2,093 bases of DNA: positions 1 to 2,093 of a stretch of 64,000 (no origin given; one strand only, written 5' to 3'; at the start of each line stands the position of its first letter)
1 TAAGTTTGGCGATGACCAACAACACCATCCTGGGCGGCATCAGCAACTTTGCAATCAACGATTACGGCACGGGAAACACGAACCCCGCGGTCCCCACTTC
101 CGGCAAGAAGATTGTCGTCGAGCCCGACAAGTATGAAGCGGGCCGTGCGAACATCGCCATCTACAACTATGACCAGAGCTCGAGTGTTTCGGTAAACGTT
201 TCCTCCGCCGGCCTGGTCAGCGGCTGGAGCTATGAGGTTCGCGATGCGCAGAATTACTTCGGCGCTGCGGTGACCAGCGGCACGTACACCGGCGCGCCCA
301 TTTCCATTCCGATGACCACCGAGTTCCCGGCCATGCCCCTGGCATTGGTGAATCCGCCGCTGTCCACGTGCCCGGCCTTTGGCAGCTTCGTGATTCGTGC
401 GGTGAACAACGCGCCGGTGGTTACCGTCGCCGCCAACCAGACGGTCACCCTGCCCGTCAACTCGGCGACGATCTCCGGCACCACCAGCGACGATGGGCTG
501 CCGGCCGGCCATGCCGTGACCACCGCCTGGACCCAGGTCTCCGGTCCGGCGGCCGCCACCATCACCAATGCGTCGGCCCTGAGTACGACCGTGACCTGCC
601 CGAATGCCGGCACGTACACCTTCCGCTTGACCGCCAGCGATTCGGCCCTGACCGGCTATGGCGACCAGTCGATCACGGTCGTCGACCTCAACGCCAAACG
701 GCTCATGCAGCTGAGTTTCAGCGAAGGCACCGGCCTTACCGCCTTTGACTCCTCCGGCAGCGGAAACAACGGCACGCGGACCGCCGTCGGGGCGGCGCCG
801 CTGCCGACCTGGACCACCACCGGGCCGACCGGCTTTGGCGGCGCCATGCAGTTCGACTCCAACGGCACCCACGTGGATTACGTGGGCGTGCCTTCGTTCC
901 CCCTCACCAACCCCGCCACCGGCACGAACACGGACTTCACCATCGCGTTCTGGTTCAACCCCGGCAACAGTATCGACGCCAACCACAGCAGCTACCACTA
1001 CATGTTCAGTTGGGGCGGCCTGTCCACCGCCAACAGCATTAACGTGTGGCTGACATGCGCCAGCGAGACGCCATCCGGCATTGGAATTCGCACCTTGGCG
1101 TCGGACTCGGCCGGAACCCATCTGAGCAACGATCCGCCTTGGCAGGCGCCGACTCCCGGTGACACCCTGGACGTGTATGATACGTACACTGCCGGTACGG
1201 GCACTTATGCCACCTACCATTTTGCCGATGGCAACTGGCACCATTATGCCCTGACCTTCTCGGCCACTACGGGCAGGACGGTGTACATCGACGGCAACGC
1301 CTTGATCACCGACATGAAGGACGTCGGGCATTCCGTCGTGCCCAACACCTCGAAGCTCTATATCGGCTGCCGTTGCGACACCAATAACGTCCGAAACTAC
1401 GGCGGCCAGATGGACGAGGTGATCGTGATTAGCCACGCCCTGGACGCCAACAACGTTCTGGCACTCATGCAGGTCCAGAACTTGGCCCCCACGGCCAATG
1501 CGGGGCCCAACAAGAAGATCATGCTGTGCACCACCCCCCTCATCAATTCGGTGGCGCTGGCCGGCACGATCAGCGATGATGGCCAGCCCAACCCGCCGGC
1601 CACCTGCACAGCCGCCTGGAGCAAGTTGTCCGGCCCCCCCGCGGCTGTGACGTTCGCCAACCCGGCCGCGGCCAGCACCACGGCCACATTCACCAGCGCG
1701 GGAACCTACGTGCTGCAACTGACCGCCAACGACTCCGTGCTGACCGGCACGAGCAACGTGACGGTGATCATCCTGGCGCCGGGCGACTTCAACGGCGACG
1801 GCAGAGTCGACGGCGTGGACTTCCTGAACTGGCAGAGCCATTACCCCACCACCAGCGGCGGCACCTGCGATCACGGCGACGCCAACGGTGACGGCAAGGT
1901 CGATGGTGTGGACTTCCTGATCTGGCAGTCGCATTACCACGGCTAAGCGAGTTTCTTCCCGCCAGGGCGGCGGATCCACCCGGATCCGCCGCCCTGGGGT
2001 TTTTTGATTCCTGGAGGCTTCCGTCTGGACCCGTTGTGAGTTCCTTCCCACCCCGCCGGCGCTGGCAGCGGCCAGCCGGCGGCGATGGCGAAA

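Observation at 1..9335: Three consecutive dockerin-tailed giant secreted proteins sharing near-identical DNA modules (cellulosome-like component set in a non-clostridial context)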

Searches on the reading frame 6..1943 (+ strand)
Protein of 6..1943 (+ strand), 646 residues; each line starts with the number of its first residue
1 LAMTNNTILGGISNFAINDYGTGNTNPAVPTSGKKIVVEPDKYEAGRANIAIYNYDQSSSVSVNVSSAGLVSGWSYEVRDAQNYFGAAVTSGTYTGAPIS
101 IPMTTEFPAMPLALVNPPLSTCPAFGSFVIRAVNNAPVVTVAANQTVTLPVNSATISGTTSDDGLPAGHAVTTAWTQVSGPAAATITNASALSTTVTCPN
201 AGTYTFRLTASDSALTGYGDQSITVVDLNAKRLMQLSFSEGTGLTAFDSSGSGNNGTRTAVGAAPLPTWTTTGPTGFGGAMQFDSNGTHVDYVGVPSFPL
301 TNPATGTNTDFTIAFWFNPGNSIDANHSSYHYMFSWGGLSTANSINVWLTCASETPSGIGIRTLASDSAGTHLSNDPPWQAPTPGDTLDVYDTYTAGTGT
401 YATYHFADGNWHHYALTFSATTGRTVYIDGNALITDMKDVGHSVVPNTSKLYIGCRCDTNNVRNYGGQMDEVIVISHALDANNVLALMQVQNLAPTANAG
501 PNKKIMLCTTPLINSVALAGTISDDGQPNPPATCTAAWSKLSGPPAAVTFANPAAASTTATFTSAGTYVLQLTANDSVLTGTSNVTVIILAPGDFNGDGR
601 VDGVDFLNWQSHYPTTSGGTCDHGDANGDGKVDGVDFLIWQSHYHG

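Call 3: search_protein_families(library=pfam, proteins=[window:6-1943:+], max_evalue=0.01)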
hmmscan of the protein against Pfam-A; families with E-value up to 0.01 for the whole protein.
window:6-1943:+ (646 aa): 6 families
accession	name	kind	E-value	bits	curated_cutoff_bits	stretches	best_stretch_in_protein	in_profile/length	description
PF22352.2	K319L-like_PKD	-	8.2e-27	93.5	27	2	143-225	3-84/84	K319L-like, PKD domain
PF13385.13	Laminin_G_3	-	7.4e-11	42.8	27.6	1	302-484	11-150/151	Concanavalin A-like lectin/glucanases superfamily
PF00404.24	Dockerin_1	-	6.7e-07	29.8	22.9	1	592-639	1-51/57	Dockerin type I domain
PF00801.26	PKD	-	4.3e-06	27.1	23.5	1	140-213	10-68/80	PKD domain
PF07691.17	PA14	-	0.00096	19.4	24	0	177-215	35-73/147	PA14 domain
PF14382.12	ECR1_N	-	0.0082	16.3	27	0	383-401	3-21/38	Exosome complex exonuclease RRP4 N-terminal region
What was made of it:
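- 909..1457 (+): Laminin_G_3 (concanavalin-A-like lectin/glucanase) module of g1. Pfam 42.8 bits against a cut-off of 27.6, residues 302-484 of the window ORF (call 3)
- Checked: The shared ~95-aa 'SDDGLP' module is the K319L-like PKD domain PF22352 (call 3).
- Dockerin: above the Pfam cut-off in all three genes (call 3). Reading frames stay open and every unit scores as a PKD domain (call 3). Dockerin tails and a CBM6/35 module are present (call 3).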

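Call 4: search_protein_families(library=ncbifam, proteins=[window:6-1943:+], max_evalue=0.01)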
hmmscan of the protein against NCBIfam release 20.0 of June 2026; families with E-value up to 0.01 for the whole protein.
window:6-1943:+ (646 aa): 1 family
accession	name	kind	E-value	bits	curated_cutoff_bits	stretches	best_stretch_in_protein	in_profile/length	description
NF041578.1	betaarabinsidaseHypBA2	equivalog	3.8e-23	81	3200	2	151-226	1056-1131/1709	beta-L-arabinobiosidase HypBA2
